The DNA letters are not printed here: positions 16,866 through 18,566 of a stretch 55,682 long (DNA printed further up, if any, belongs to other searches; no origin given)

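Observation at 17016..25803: Thioesterase-less, fully reducing FAS/MAS-like PKS coupled to an alpha-oxoamine synthase: a predicted amino-lipid (sphingoid-like) pathway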

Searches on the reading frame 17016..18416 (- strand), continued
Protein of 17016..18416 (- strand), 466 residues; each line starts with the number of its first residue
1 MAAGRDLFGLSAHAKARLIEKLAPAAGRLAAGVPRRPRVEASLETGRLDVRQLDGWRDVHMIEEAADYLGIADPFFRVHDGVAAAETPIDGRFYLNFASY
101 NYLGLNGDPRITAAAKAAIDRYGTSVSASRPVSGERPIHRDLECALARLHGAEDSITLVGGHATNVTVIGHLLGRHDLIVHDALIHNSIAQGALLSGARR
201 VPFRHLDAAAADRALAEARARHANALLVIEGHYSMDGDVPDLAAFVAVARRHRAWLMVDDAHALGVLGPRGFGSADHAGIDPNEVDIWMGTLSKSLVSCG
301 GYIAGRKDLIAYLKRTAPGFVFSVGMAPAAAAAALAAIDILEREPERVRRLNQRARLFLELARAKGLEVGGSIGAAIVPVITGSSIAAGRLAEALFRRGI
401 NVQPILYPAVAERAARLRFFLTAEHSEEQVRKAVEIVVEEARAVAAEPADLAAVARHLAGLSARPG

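Call 23: get_annotated_region(hit=H1, flank=14000)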
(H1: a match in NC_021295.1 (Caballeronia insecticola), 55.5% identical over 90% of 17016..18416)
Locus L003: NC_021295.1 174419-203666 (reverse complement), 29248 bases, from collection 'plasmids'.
description: Caballeronia insecticola plasmid p2, complete sequence
organism: Caballeronia insecticola (NCBI taxid 758793)
taxonomy: Bacteria; Pseudomonadota; Betaproteobacteria; Burkholderiales; Burkholderiaceae; Caballeronia; Caballeronia insecticola
host: -; source: -; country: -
typing (MOB-suite, as given by PLSDB): non-mobilizable
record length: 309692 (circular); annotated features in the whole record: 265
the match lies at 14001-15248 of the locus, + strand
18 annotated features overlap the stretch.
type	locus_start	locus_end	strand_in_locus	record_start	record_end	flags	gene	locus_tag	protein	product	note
CDS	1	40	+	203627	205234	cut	-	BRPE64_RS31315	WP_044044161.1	IS66 family transposase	-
CDS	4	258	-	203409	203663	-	-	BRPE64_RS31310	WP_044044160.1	hypothetical protein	-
CDS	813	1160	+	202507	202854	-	-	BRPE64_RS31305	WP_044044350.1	hypothetical protein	-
CDS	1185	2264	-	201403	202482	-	-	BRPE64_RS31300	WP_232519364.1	hypothetical protein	-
CDS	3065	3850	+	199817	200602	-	-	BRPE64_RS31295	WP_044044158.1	SDR family NAD(P)-dependent oxidoreductase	-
CDS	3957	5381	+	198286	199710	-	-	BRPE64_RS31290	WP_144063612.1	LTA synthase family protein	-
CDS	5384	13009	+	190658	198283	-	-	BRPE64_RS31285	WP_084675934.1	type I polyketide synthase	-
CDS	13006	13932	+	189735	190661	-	-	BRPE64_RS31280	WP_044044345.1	UDP-3-O-acyl N-acetylglycosamine deacetylase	-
CDS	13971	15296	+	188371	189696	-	-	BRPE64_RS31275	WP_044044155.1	aminotransferase class I/II-fold pyridoxal phosphate-dependent enzyme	GO:0009058 - biosynthetic process [Evidence IEA]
CDS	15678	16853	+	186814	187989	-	-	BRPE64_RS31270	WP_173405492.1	polysaccharide biosynthesis/export family protein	-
CDS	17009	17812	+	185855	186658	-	-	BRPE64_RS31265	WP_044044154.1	ABC transporter permease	-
CDS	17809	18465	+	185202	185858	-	-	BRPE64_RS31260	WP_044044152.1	ABC transporter ATP-binding protein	-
CDS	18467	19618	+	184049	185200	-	-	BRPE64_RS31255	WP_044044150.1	chain-length determining protein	-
CDS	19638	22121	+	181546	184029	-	-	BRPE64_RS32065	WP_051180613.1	hypothetical protein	-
CDS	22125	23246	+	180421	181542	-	wecB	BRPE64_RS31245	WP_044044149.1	UDP-N-acetylglucosamine 2-epimerase (non-hydrolyzing)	GO:0009103 - lipopolysaccharide biosynthetic process [Evidence IEA]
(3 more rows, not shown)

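Call 35: find_related_loci(query=window:17016-18416:-, collection=genome_contigs, flank=10000)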
Query window:17016-18416:- (466 aa) in genome_contigs; peptide patterns used: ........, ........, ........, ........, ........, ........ (x = any residue, [..] = any of these).
599 stretches matched a pattern (row limit reached: there are more); 488 encode a relative of the query (tblastn E <= 1e-3); the best 80 are kept; 80 distinct loci.
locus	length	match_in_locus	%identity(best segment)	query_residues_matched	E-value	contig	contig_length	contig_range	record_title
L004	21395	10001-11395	89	1-463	0e+0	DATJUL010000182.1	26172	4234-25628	MAG TPA_asm: Stellaceae bacterium isolate SMAG_U15045 k141_2556841, whole genome shotgun sequence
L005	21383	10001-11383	79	1-458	0e+0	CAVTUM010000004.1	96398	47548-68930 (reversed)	MAG: uncultured Alphaproteobacteria bacterium isolate MFD04967.bin.2.38 genome assembly, contig: contig_23083, whole gen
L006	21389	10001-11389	80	1-458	0e+0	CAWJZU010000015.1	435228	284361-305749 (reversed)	MAG: uncultured Alphaproteobacteria bacterium isolate MFD00822.bin.2.138 genome assembly, contig: contig_26251, whole ge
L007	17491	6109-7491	79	1-461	0e+0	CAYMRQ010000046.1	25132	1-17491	MAG TPA_asm: uncultured Rhizobium sp. isolate SRP119689_co1_34 genome assembly, contig: NODE_2494_length_25132_cov_3.482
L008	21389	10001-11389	81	1-461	0e+0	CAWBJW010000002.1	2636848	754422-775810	MAG: uncultured Alphaproteobacteria bacterium isolate MFD03044.bin.1.47 genome assembly, contig: contig_23385, whole gen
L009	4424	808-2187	79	1-458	0e+0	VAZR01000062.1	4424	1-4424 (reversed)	MAG: Alphaproteobacteria bacterium isolate AP_13 14_0929_05_20cm_scaffold_21405, whole genome shotgun sequence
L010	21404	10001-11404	79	1-458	0e+0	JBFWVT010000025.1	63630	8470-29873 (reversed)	MAG: Alphaproteobacteria bacterium isolate CA_2019_TPBS_10 NODE_3205_length_63630_cov_9.535912_TPBS, whole genome shotgu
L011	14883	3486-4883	78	1-464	0e+0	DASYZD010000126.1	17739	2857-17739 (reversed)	MAG TPA_asm: Stellaceae bacterium isolate SMAG_U6353 k141_229036, whole genome shotgun sequence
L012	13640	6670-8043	81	1-458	0e+0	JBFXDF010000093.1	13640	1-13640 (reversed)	MAG: Alphaproteobacteria bacterium isolate CA_2019_TPBS_87 NODE_18749_length_13640_cov_4.099978_TPBS, whole genome shotg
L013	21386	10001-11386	79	1-461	0e+0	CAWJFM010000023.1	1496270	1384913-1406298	MAG: uncultured Alphaproteobacteria bacterium isolate MFD09222.bin.2.33 genome assembly, contig: contig_72411, whole gen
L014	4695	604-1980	80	1-461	0e+0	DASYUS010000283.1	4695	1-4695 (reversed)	MAG TPA_asm: Stellaceae bacterium isolate SMAG_U4601 k141_1144762, whole genome shotgun sequence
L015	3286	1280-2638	79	5-458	0e+0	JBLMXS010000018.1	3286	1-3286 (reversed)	MAG: Thiohalocapsa sp. isolate MAG250 PRJNA957066_bin31_renamed_17, whole genome shotgun sequence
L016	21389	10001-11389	80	1-461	0e+0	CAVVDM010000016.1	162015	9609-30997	MAG: uncultured Alphaproteobacteria bacterium isolate MFD02416.bin.2.219 genome assembly, contig: contig_54761, whole ge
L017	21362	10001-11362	75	5-458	0e+0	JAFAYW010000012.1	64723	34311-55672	MAG: Alphaproteobacteria bacterium isolate CP_BM_RX_R8_25 BM_RX_R8_k147_1309990, whole genome shotgun sequence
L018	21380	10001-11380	79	1-458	0e+0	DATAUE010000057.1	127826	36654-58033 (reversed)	MAG TPA_asm: Stellaceae bacterium isolate SMAG_U5564 k141_3216427, whole genome shotgun sequence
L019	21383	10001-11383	74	4-462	0e+0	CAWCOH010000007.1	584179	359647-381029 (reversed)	MAG: uncultured Alphaproteobacteria bacterium isolate MFD04944.bin.2.63 genome assembly, contig: contig_27482, whole gen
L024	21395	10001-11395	74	1-465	0e+0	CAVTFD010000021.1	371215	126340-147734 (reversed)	MAG: uncultured Alphaproteobacteria bacterium isolate MFD09286.bin.1.141 genome assembly, contig: contig_27148, whole ge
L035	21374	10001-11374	74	1-458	0e+0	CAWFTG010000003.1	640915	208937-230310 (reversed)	MAG: uncultured Alphaproteobacteria bacterium isolate MFD09603.bin.1.272 genome assembly, contig: contig_22411, whole ge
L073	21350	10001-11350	56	7-459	8e-157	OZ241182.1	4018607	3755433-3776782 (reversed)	MAG: Acetobacteraceae bacterium isolate eaba8cb3-ddfa-43e7-8b2e-dc12c8544fcf genome assembly, chromosome: 1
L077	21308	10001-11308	55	9-439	3e-148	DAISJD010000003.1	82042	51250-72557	MAG TPA_asm: Aliidongia sp. isolate CTOTU9737 NODE_14_length_82042_cov_19.120483, whole genome shotgun sequence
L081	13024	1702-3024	54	9-447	2e-145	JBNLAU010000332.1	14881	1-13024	MAG: Roseibium sp. isolate C2.bin.45.orig k141_1400318, whole genome shotgun sequence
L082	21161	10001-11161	58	49-435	8e-145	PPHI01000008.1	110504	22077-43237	Rhodopirellula baltica strain BR-MGV Assembly_1_22_len_T:110504, whole genome shotgun sequence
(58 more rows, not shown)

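Call 39: search_protein_families(library=pfam, proteins=[L024:12716-13678:-, L035:11419-12387:-, L035:12384-13691:-, L035:13740-15227:-, L035:15224-15949:-, L019:12348-13742:+, L019:13701-14846:-, L024:124-1230:+, L024:1227-2300:+, L035:16355-17170:-], max_evalue=0.0001)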
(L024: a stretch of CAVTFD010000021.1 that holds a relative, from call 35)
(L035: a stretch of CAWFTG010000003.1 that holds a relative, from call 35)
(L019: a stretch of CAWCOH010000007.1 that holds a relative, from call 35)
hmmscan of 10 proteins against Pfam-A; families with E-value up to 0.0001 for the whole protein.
L024:12716-13678:- (320 aa): 5 families
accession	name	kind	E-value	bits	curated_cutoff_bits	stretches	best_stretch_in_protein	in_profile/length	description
PF01370.27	Epimerase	-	1.1e-37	130.2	20.9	1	2-248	1-240/240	NAD dependent epimerase/dehydratase family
PF16363.11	GDP_Man_Dehyd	-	2.3e-17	63.9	27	1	4-292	2-302/332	GDP-mannose 4,6 dehydratase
PF01073.25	3Beta_HSD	-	1.2e-09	38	22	1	3-119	1-122/280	3-beta hydroxysteroid dehydrogenase/isomerase family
PF07993.18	NAD_binding_4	-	2.3e-07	30.7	20.1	0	65-151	88-186/258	Male sterility protein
PF04321.23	RmlD_sub_bind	-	2.6e-06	27.2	27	1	2-150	3-133/287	RmlD substrate binding domain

L035:11419-12387:- (322 aa): 1 family
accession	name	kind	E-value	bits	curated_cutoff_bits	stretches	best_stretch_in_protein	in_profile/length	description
PF10017.15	Methyltransf_33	-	7.1e-113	377.1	23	1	19-320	1-303/304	Histidine-specific methyltransferase, SAM-dependent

L035:12384-13691:- (435 aa): 2 families
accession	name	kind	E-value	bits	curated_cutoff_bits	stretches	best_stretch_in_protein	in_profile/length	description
PF03781.23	FGE-sulfatase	-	7.4e-34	118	23.3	1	194-431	5-254/255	Sulfatase-modifying factor enzyme 1-like domain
PF12867.12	DinB_2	-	5.2e-13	50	24.8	1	25-161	1-128/128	DinB superfamily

L035:13740-15227:- (495 aa): 1 family
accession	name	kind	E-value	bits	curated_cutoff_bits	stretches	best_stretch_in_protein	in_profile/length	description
PF02074.21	Peptidase_M32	-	1.8e-158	528.6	25.1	1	7-493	2-489/489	Carboxypeptidase Taq (M32) metallopeptidase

L035:15224-15949:- (241 aa): 1 family
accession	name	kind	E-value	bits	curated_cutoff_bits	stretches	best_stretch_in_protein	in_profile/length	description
PF02104.20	SURF1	-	7.3e-50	170.6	23.4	1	22-224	4-205/205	SURF1 family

L019:12348-13742:+ (464 aa): 1 family
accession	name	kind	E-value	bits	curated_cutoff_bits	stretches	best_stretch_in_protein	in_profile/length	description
PF01557.24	FAA_hydrolase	-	5.2e-49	167.2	23.9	1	81-279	1-213/214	Fumarylacetoacetate (FAA) hydrolase C-terminal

L019:13701-14846:- (381 aa): 1 family
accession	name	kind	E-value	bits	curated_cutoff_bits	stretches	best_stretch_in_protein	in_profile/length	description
PF04909.20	Amidohydro_2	-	2.3e-26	93.6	26.4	1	125-378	58-289/289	Amidohydrolase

L024:124-1230:+ (368 aa): 1 family
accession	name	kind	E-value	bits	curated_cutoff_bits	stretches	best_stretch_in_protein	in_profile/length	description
PF02615.19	Ldh_2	-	9.8e-85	285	38.8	1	38-354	2-332/333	Malate/L-lactate dehydrogenase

L024:1227-2300:+ (357 aa): 1 family
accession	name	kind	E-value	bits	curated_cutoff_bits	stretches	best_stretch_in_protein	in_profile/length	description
PF05721.19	PhyH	-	1.8e-13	51.7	22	1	78-226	1-164/213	Phytanoyl-CoA dioxygenase (PhyH)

L035:16355-17170:- (271 aa): 1 family
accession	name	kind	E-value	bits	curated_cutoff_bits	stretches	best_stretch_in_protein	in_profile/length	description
PF00510.24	COX3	-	1.1e-105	353.6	23.8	1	10-261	1-257/258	Cytochrome c oxidase subunit III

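Call 40: search_protein_families(library=pfam, proteins=[L073:282-2408:+, L073:11721-13634:-, L073:13589-15142:+, L073:14804-16627:-, L073:16685-17473:+, L073:17489-18703:+, L073:18874-21348:+], max_evalue=0.0001)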
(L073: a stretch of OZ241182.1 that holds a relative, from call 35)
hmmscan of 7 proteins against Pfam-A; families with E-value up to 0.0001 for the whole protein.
L073:282-2408:+ (708 aa): 0 families

L073:11721-13634:- (637 aa): 0 families

L073:13589-15142:+ (517 aa): 1 family
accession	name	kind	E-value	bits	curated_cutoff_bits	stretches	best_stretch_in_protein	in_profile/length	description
PF13231.12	PMT_2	-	1.5e-09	38.7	26.1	1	79-227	2-148/160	Dolichyl-phosphate-mannose-protein mannosyltransferase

L073:14804-16627:- (607 aa): 0 families

L073:16685-17473:+ (262 aa): 0 families

L073:17489-18703:+ (404 aa): 1 family
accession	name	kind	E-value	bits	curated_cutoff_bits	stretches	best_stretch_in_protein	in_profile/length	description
PF00266.25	Aminotran_5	-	1.5e-22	80.6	21.5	1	60-333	50-323/371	Aminotransferase class-V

L073:18874-21348:+ (825 aa): 4 families
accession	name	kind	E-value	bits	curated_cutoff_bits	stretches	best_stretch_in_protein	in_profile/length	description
PF02913.24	FAD-oxidase_C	-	3.1e-41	142.2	21.2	1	276-526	5-247/248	FAD linked oxidases, C-terminal domain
PF01565.28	FAD_binding_4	-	6e-40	136.6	26.4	1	49-184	3-138/139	FAD binding domain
PF13183.11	Fer4_8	-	8.8e-10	39.4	27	1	571-648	2-68/68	4Fe-4S dicluster domain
PF13534.11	Fer4_17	-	2.5e-06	28.4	22.2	1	574-649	2-61/61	4Fe-4S dicluster domain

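Call 41: search_solved_structures(query=window:17016-18416:-, max_evalue=1e-30, show_alignments=2)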
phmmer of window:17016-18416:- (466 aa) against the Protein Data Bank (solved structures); distinct sequences matched with E-value up to 1e-30: 41.
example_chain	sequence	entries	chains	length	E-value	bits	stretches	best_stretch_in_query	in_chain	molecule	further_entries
3a2b_A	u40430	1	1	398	1.1e-63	219.2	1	75-441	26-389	Serine palmitoyltransferase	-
8guh_A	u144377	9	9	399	1.1e-63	219.2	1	75-441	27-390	Serine palmitoyltransferase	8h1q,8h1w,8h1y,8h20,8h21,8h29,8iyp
8s1y_A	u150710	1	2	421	3.8e-62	214.1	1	86-437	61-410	8-amino-7-oxononanoate synthase/2-amino-3-ketobutyrate coenzyme A ligase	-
7poa_A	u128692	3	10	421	8.8e-62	212.9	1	86-437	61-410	8-amino-7-oxononanoate synthase/2-amino-3-ketobutyrate coenzyme A ligase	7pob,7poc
1fc4_A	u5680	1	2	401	1.1e-59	206.1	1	85-437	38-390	2-AMINO-3-KETOBUTYRATE CONENZYME A LIGASE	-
7v58_A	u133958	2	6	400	1e-55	193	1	88-442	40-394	2-amino-3-ketobutyrate coenzyme A ligase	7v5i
2x8u_A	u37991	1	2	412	1.4e-55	192.5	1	64-457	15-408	SERINE PALMITOYLTRANSFERASE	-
7yjo_B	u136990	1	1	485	1.5e-52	182.5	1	94-438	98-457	Long chain base biosynthesis protein 2a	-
7yjk_B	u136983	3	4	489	1.6e-52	182.4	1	94-438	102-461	Long chain base biosynthesis protein 2a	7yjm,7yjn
3tqx_A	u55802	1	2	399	1.9e-52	182.2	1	84-437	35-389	2-amino-3-ketobutyrate coenzyme A ligase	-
7bxp_A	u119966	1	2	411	3.5e-51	178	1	88-438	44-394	2-amino-3-ketobutyrate coenzyme A ligase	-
7bxq_A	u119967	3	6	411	3.3e-50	174.8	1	88-438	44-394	2-amino-3-ketobutyrate coenzyme A ligase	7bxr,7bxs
7k0i_B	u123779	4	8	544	4.5e-50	174.3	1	94-436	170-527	Serine palmitoyltransferase 2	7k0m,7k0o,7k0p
6m4n_B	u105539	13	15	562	4.8e-50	174.2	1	94-436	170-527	Serine palmitoyltransferase 2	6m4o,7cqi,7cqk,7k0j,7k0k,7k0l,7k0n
2w8j_A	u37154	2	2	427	6.5e-50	173.8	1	69-444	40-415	SERINE PALMITOYLTRANSFERASE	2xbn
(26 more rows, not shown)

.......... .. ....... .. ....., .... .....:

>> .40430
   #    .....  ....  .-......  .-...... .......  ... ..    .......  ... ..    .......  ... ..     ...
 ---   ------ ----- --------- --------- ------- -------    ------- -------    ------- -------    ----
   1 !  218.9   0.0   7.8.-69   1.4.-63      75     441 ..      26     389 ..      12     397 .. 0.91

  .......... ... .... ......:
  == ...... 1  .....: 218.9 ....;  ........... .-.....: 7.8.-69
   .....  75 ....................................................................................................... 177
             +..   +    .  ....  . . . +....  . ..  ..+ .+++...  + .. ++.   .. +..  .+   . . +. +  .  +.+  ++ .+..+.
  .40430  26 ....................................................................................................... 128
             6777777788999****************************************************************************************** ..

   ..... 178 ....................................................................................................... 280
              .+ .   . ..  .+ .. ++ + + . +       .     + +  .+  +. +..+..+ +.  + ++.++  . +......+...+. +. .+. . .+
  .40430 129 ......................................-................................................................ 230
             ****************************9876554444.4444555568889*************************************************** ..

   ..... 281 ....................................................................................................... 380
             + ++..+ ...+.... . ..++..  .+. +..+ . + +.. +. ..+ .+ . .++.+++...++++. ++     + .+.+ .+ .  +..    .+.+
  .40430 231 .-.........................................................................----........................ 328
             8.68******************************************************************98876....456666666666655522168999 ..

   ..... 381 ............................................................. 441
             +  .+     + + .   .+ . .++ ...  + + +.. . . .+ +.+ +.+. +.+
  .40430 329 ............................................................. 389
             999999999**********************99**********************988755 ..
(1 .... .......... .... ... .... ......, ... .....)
